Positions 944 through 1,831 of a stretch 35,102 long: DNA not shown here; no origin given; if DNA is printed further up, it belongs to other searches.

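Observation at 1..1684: Translationally coupled three-gene AT-rich operon (unknown / DUF488-like / DUF4326-like) abutting the prophage integrase end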

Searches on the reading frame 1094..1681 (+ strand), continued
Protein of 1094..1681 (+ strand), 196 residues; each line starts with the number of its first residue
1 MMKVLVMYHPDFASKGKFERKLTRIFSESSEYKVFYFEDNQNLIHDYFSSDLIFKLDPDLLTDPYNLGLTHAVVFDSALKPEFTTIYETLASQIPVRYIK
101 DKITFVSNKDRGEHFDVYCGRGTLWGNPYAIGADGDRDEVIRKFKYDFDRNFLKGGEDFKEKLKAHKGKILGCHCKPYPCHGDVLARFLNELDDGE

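Call 61: search_protein_families(library=pfam, proteins=[L039:4202-5281:+, L039:5355-5933:+, L048:4652-5335:+, L048:5464-5766:+, L056:4038-5222:+, L056:5212-5919:+, L077:2208-2924:+, L062:4816-5268:+, L060:4568-5479:+, L098:4169-5005:+], max_evalue=0.01)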
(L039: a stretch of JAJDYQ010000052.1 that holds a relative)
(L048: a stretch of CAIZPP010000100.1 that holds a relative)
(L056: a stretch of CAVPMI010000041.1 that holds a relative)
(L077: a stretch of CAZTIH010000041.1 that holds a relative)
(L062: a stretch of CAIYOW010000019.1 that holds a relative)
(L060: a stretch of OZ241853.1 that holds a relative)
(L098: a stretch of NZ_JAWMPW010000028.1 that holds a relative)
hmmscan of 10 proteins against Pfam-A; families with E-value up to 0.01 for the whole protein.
L039:4202-5281:+ (360 aa): 0 families

L039:5355-5933:+ (193 aa): 1 family
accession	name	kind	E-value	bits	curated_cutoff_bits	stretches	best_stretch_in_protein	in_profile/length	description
PF22557.2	DuOB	-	3.3e-09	37.5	27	1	18-175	10-173/210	Dual OB-containing domain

L048:4652-5335:+ (228 aa): 0 families

L048:5464-5766:+ (101 aa): 0 families

L056:4038-5222:+ (395 aa): 1 family
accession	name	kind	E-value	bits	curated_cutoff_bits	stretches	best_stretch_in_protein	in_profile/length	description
PF03235.19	GmrSD_N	-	1.1e-24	88.1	33.2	1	51-206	3-198/199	GmrSD restriction endonuclease, N-terminal domain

L056:5212-5919:+ (236 aa): 2 families
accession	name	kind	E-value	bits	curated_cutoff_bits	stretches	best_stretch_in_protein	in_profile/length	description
PF18737.6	HEPN_MAE_28990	-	1e-31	111.3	26.8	1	5-231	2-211/211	MAE_28990/MAE_18760-like HEPN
PF18735.6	HEPN_RiboL-PSP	-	9.7e-26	91.3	28.4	1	11-207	2-181/191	RiboL-PSP-HEPN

L077:2208-2924:+ (239 aa): 1 family
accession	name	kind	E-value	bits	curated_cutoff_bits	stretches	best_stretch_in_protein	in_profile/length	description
PF22557.2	DuOB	-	4.1e-05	24.1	27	0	15-41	8-34/210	Dual OB-containing domain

L062:4816-5268:+ (151 aa): 1 family
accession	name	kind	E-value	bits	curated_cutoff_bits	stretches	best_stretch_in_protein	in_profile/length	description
PF22557.2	DuOB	-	0.0034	17.9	27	1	16-42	7-33/210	Dual OB-containing domain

L060:4568-5479:+ (304 aa): 0 families

L098:4169-5005:+ (279 aa): 3 families
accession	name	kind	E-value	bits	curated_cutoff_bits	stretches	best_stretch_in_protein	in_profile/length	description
PF03466.25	LysR_substrate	-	1e-32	113.7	28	1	87-275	5-205/209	LysR substrate binding domain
PF00126.33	HTH_1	-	4.6e-18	65.4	26.6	1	6-62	4-60/60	Bacterial regulatory helix-turn-helix protein, lysR family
PF13556.12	HTH_30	-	0.0091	16.2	27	0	6-46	2-43/59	PucR C-terminal helix-turn-helix domain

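Call 72: fold_search(model_id=the predicted structure, library=viral)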
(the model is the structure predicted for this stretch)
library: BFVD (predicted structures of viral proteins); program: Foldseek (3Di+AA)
matches with E <= 10: 1000; with E <= 0.001: 24
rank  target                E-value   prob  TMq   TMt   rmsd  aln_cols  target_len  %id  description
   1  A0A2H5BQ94            2.0e-12  1.00  0.47  0.44   7.6       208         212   26  DUF2493 domain-containing protein [Vibrio phage Vp_R1]
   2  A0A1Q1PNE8            7.0e-07  1.00  0.44  0.40  11.3       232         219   18  (no name in the UniProt tables at hand)
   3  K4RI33                1.1e-06  1.00  0.37  0.52   2.7        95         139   39  DUF4326 domain-containing protein [Pseudomonas phage vB_PaeM_C2-10_Ab1]
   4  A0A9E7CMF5            2.0e-06  1.00  0.39  0.54  13.4       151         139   28  (no name in the UniProt tables at hand)
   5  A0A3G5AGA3            5.7e-06  1.00  0.37  0.51   4.0       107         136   33  DUF4326 domain-containing protein [Solumvirus sp.]
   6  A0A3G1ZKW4            1.1e-05  1.00  0.40  0.54   2.5       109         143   26  DUF4326 domain protein [Halobacterium phage phiH]
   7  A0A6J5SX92            1.5e-05  1.00  0.39  0.26   2.8       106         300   27  DUF4326 domain-containing protein [uncultured Caudovirales phage]
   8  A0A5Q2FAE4            3.4e-05  1.00  0.40  0.42   3.9       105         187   32  DUF4326 domain-containing protein [Salmonella phage ST3]
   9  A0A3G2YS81            5.0e-05  1.00  0.38  0.70   2.5        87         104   38  DUF4326 domain-containing protein [Serratia phage vB_SmaA_3M]
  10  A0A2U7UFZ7            8.7e-05  1.00  0.39  0.38   3.9       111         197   34  DUF4326 domain-containing protein [Pandoravirus macleodensis]
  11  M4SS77                9.9e-05  1.00  0.38  0.27   3.4       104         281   34  (no name in the UniProt tables at hand)
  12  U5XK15                1.2e-04  1.00  0.35  0.10  18.8       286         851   17  (no name in the UniProt tables at hand)
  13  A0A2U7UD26            1.3e-04  1.00  0.37  0.30   3.7       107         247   31  DUF4326 domain-containing protein [Pandoravirus neocaledonia]
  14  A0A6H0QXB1            1.7e-04  1.00  0.35  0.59   2.8        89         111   34  (no name in the UniProt tables at hand)
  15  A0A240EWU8            2.1e-04  1.00  0.35  0.57   3.7       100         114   23  DUF4326 domain-containing protein [Vibrio phage JSF7]
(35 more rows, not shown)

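Call 82: search_protein_families(library=padloc, proteins=[L012:7001-7597:+, L030:3291-3884:+, L042:5977-6591:+, L065:6001-6600:+, L072:6001-6585:+, L073:6001-6618:+, L080:6001-6600:+, L124:2779-3363:+, L057:5977-6591:+, L094:5977-6585:+], max_evalue=0.01)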
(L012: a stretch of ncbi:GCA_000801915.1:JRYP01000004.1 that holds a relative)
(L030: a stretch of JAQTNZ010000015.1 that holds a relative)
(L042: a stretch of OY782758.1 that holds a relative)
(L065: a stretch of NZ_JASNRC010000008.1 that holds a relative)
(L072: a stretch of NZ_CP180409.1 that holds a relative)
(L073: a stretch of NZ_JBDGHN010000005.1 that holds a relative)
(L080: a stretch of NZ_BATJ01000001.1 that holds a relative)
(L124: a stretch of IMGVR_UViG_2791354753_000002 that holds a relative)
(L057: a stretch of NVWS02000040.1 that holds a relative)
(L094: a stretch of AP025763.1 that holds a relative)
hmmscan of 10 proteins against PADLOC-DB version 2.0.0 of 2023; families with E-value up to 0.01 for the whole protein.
L012:7001-7597:+ (199 aa): 0 families

L030:3291-3884:+ (198 aa): 0 families

L042:5977-6591:+ (205 aa): 0 families

L065:6001-6600:+ (200 aa): 0 families

L072:6001-6585:+ (195 aa): 0 families

L073:6001-6618:+ (206 aa): 0 families

L080:6001-6600:+ (200 aa): 0 families

L124:2779-3363:+ (195 aa): 0 families

L057:5977-6591:+ (205 aa): 0 families

L094:5977-6585:+ (203 aa): 0 families

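Call 87: search_solved_structures(query=A2, max_evalue=1)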
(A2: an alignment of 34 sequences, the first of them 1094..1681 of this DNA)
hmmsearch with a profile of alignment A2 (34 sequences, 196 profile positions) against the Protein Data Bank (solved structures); distinct sequences matched with E-value up to 1: 5.
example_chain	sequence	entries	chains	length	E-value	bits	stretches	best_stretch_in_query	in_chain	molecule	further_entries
5mrd_A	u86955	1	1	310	0.61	12.9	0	128-174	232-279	3-phosphoinositide-dependent protein kinase 1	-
4ct1_A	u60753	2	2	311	0.62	12.9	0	128-174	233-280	3-PHOSPHOINOSITIDE-DEPENDENT PROTEIN KINASE 1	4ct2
4xx9_A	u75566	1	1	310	0.62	12.9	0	128-174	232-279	3-phosphoinositide-dependent protein kinase 1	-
3hrc_A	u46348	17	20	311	0.62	12.9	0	128-174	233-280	3-phosphoinositide-dependent protein kinase 1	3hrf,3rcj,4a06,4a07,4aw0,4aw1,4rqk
1ayo_A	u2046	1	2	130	0.96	12.3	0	50-116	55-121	ALPHA-2-MACROGLOBULIN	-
